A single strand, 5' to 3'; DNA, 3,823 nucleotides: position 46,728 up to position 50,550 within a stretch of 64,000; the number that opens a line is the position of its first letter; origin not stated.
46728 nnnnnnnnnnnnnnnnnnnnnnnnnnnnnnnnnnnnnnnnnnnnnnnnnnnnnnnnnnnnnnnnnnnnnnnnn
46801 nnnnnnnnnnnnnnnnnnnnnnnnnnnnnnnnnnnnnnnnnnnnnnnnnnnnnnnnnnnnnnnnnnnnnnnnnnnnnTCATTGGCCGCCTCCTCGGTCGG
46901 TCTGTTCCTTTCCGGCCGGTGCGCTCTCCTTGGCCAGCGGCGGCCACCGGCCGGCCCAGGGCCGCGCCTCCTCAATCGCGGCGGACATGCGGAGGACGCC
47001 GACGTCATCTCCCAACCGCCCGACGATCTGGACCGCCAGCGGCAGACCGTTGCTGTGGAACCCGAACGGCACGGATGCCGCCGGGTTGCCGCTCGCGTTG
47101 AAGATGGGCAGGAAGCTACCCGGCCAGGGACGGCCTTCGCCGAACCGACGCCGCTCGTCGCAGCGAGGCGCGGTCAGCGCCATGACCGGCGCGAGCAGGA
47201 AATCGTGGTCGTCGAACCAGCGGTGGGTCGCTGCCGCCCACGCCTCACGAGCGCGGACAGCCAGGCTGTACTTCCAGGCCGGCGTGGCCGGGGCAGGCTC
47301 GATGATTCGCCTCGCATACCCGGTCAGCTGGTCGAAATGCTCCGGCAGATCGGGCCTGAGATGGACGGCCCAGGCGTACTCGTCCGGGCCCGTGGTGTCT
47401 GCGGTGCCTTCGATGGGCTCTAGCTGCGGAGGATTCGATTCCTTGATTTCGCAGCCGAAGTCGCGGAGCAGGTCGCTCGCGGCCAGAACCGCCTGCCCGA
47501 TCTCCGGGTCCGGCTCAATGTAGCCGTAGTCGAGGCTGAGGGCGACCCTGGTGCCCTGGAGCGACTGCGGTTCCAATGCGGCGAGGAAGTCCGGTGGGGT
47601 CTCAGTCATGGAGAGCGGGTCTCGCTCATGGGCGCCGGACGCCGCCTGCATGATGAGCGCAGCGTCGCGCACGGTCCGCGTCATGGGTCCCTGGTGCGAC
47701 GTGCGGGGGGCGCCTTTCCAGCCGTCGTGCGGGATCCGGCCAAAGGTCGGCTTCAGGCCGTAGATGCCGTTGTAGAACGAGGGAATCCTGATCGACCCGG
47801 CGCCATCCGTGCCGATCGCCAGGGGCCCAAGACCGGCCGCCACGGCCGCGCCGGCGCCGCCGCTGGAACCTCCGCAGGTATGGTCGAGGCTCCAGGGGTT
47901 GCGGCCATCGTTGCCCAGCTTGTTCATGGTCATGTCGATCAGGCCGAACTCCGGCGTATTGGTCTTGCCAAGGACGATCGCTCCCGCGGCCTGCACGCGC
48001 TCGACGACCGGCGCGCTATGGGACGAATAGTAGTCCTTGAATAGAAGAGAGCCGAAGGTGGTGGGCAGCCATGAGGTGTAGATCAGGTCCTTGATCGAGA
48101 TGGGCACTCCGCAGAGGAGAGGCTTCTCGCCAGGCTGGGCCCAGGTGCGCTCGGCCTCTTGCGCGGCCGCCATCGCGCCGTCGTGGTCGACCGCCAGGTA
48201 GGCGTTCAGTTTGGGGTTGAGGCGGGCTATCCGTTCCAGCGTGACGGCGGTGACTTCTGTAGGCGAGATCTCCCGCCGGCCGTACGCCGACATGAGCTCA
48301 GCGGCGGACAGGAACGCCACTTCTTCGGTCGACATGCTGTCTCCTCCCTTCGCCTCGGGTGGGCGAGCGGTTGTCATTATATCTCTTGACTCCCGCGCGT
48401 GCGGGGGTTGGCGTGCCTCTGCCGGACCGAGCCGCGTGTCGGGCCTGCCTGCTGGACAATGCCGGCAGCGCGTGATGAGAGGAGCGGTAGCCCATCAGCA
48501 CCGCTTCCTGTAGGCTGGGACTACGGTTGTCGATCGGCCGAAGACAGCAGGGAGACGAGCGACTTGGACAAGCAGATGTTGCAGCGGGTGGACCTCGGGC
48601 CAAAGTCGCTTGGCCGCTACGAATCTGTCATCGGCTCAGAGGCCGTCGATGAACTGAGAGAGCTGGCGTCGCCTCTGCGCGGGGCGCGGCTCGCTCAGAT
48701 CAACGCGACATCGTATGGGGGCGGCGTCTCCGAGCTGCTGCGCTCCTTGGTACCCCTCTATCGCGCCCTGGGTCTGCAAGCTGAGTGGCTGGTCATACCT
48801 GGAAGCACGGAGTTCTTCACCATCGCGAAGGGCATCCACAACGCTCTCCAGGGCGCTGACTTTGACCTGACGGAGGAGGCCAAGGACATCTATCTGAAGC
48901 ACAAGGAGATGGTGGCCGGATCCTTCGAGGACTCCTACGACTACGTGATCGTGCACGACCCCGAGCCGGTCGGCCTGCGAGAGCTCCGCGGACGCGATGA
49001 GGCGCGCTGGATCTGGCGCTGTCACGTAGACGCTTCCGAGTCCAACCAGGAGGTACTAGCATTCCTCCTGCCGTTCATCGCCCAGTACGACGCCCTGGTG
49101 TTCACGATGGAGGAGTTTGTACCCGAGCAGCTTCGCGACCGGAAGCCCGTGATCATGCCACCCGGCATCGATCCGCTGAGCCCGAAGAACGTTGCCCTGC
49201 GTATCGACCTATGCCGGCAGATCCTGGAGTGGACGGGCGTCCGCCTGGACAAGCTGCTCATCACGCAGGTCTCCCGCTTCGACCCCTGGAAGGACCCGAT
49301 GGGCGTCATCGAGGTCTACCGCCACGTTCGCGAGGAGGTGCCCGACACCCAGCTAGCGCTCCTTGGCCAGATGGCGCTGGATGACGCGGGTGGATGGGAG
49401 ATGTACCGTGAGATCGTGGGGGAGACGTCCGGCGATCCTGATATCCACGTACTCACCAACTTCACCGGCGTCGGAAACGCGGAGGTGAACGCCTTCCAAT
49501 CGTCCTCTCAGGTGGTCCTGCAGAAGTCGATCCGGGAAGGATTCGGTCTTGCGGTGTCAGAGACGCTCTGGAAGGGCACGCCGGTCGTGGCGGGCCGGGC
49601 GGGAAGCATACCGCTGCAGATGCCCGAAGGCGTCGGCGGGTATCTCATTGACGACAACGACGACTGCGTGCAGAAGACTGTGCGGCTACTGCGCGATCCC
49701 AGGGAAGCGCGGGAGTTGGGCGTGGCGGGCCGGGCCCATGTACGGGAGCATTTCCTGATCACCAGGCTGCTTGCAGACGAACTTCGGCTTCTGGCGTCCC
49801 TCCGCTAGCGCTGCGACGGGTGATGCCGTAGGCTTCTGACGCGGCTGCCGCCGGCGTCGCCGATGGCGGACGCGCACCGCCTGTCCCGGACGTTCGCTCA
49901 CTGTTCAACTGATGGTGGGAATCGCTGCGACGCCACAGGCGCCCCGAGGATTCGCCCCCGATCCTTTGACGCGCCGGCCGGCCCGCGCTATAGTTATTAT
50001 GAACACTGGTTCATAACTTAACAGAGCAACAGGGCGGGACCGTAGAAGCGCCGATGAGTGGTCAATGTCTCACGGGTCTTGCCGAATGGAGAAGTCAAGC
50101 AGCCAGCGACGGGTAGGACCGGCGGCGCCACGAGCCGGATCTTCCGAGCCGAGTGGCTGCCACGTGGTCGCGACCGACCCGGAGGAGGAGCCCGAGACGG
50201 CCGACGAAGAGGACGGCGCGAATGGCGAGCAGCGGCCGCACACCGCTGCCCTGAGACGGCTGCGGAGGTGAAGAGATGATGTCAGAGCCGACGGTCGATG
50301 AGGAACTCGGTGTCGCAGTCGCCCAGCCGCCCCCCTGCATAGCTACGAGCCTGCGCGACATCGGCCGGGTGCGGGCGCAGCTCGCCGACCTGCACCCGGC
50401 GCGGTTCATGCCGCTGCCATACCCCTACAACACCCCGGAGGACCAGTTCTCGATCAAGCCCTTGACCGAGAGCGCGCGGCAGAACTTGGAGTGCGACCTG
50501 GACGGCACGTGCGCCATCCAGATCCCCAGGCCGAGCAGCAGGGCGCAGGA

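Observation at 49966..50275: Second GAAC-N4-GTTC operator placed exactly at the start site of a near-consensus promoter, followed by a 260-nt leader ahead of an HdrD-like Fe-S gene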

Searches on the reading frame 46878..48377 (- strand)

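Call 9: search_protein_families(library=pfam, proteins=[window:46878-48377:-], max_evalue=0.01)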
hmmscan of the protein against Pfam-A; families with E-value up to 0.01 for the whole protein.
window:46878-48377:- (499 aa): 1 family
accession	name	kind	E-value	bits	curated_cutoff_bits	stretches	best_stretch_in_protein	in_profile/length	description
PF01425.27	Amidase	-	8.1e-97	325.5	27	1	41-462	1-445/445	Amidase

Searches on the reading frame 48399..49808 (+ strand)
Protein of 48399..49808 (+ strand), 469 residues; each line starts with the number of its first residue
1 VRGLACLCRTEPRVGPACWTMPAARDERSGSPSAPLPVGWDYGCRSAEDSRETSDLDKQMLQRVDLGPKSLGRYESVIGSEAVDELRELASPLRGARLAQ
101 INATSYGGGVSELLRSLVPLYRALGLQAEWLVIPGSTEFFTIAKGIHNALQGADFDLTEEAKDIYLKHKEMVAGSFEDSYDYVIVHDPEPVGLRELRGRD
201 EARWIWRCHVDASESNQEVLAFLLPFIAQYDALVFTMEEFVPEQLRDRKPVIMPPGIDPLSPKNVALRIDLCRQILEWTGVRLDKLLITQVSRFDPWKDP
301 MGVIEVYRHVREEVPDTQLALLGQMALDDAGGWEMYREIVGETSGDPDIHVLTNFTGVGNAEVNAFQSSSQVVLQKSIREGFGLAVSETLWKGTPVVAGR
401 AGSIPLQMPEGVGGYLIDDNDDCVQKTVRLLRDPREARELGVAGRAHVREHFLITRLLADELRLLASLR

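Call 9: search_protein_families(library=pfam, proteins=[window:48399-49808:+], max_evalue=0.01)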
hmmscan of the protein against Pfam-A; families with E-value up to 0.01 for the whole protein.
window:48399-49808:+ (469 aa): 5 families
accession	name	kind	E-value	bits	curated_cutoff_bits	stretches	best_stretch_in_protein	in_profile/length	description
PF21269.3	TreT_GT1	-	8.9e-49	165.3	27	1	100-242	1-144/144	Trehalose synthase, N-terminal domain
PF00534.26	Glycos_transf_1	-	6.6e-16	58.8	26.4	1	282-445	12-170/172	Glycosyl transferases group 1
PF13692.12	Glyco_trans_1_4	-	3.1e-10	40.9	27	1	288-433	4-142/142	Glycosyl transferases group 1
PF13524.12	Glyco_trans_1_2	-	2.1e-06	28.2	25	1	321-454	19-135/144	Glycosyl transferase-like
PF20706.3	GT4-conflict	-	4.6e-05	23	26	1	304-400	218-312/385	Family 4 Glycosyltransferase in conflict systems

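Call 22: find_homologous_proteins(query=window:48399-49805:+, max_evalue=1e-50)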
Query window:48399-49805:+ (469 aa): 7815 proteins with E <= 1e-50 among 8000 candidates; the best 120 are listed.
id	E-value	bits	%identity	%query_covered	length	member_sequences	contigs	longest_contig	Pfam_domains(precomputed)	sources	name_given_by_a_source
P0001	1.5e-272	923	100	87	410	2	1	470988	PF00534.27,PF13524.13,PF13692.13,PF21269.4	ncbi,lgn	-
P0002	1.1e-205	702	73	88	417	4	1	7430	PF00534.27,PF13524.13,PF20706.4,PF13692.13,PF21269.4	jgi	jgi:trehalose synthase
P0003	4.5e-205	700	74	87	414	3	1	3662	PF00534.27,PF20706.4,PF13692.13,PF21269.4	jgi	jgi:trehalose synthase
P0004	6.1e-205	700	74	87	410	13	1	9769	PF00534.27,PF13524.13,PF20706.4,PF13692.13,PF21269.4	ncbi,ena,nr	ncbi:MAG: glycosyltransferase [Chloroflexi bacterium]|nr:glycosyltransferase [Chloroflexota bacteriu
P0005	8.8e-204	696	72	91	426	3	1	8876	PF00534.27,PF13692.13,PF21269.4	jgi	jgi:trehalose synthase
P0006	1.3e-202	692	74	87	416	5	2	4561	PF00534.27,PF13692.13,PF21269.4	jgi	jgi:trehalose synthase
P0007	1.5e-202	692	73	87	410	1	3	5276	PF00534.27,PF13524.13,PF20706.4,PF13692.13,PF21269.4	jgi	jgi:trehalose synthase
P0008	3.7e-202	690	73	87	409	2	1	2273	PF00534.27,PF13524.13,PF13692.13,PF21269.4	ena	-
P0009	4.4e-202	690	74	88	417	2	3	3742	PF00534.27,PF13524.13,PF20706.4,PF13692.13,PF21269.4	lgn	-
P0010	4.8e-202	690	73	87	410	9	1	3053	PF00534.27,PF13524.13,PF20706.4,PF13692.13,PF21269.4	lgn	-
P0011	8.0e-202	689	73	87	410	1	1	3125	PF00534.27,PF13524.13,PF20706.4,PF13692.13,PF21269.4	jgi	jgi:trehalose synthase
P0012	2.2e-200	685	72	87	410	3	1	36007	PF00534.27,PF13439.13,PF13692.13,PF21269.4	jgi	jgi:trehalose synthase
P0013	2.6e-200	684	72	87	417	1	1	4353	PF00534.27,PF13524.13,PF20706.4,PF13692.13,PF21269.4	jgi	jgi:trehalose synthase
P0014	4.2e-200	684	72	87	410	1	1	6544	PF00534.27,PF20706.4,PF13692.13,PF21269.4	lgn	-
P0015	5.7e-200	683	72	87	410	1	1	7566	PF00534.27,PF13524.13,PF20706.4,PF13692.13,PF21269.4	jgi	jgi:trehalose synthase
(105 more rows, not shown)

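Call 24: find_encoding_contigs(protein=P0001, flank=10000, max_places=3)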
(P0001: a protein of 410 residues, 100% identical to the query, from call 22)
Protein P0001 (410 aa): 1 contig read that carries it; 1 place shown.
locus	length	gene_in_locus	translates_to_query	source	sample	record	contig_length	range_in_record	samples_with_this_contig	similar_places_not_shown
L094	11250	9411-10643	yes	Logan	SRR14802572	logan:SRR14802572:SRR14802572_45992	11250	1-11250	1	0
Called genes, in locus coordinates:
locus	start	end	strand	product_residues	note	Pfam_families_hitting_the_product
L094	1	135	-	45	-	?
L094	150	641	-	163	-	PF13452:FAS1_DH_region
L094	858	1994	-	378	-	PF02746:MR_MLE_N, PF13378:MR_MLE_C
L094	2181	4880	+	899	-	PF00330:Aconitase, PF00694:Aconitase_C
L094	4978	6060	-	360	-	PF07885:Ion_trans_2, PF02254:TrkA_N, PF02080:TrkA_C (faint)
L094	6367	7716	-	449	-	PF00202:Aminotran_3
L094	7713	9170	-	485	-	PF01425:Amidase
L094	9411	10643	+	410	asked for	PF21269:TreT_GT1, PF00534:Glycos_transf_1, PF13692:Glyco_trans_1_4, PF13524:Glyco_trans_1_2 (weak)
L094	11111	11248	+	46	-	?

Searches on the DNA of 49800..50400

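Call 25: search_rna_families(source=window, start=49800, end=50400, threshold=evalue, max_evalue=10)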
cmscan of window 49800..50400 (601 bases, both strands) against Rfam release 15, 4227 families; matches with E-value up to 10: 6.
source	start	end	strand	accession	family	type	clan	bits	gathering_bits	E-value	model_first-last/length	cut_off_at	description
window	49835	49890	+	RF03425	mir-1292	Gene; miRNA;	-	17.9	90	3.3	1-66/66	no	mir-1292 microRNA precursor family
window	50136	50194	-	RF02027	MIR2907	Gene; miRNA;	-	17.2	60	1.8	1-65/65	no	MIR2907 microRNA precursor family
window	49836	49910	+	RF02122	FTX_5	Gene; lncRNA;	-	15.6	45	6.5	137-208/208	no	FTX transcript, XIST regulator conserved region 5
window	50137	50193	+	RF01781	ASdes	Gene; sRNA;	-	14.8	40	2.1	1-68/68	no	ASdes TB sRNA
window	50078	50126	+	RF00312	snoZ206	Gene; snRNA; snoRNA; CD-box;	-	14.7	50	7.4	1-129/129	no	Small nucleolar RNA Z206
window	49800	49904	+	RF01390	isrG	Gene; sRNA;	-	11.1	100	1.1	176-279/279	5'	isrG Hfq binding RNA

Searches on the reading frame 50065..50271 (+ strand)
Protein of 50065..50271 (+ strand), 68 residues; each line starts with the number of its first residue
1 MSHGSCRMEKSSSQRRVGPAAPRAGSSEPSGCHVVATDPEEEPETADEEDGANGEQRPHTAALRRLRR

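Call 9: search_protein_families(library=pfam, proteins=[window:50065-50271:+], max_evalue=0.01)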
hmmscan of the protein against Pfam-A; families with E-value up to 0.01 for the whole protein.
window:50065-50271:+ (68 aa): 0 families

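Call 21: find_homologous_proteins(query=window:50065-50268:+, max_evalue=0.01)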
Query window:50065-50268:+: 1 candidates shared short words with the query, none scored E <= 0.01.

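Call 62: search_protein_representatives(protein=window:50065-50268:+)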
Query: 68 residues. Proteins with E-value up to 0.001 (for the whole library): 1; up to 1e-10: 0; up to 1e-30: 0. The best 1 are listed.
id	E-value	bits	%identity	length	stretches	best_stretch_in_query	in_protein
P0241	4.1e-04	36.8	41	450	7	14-65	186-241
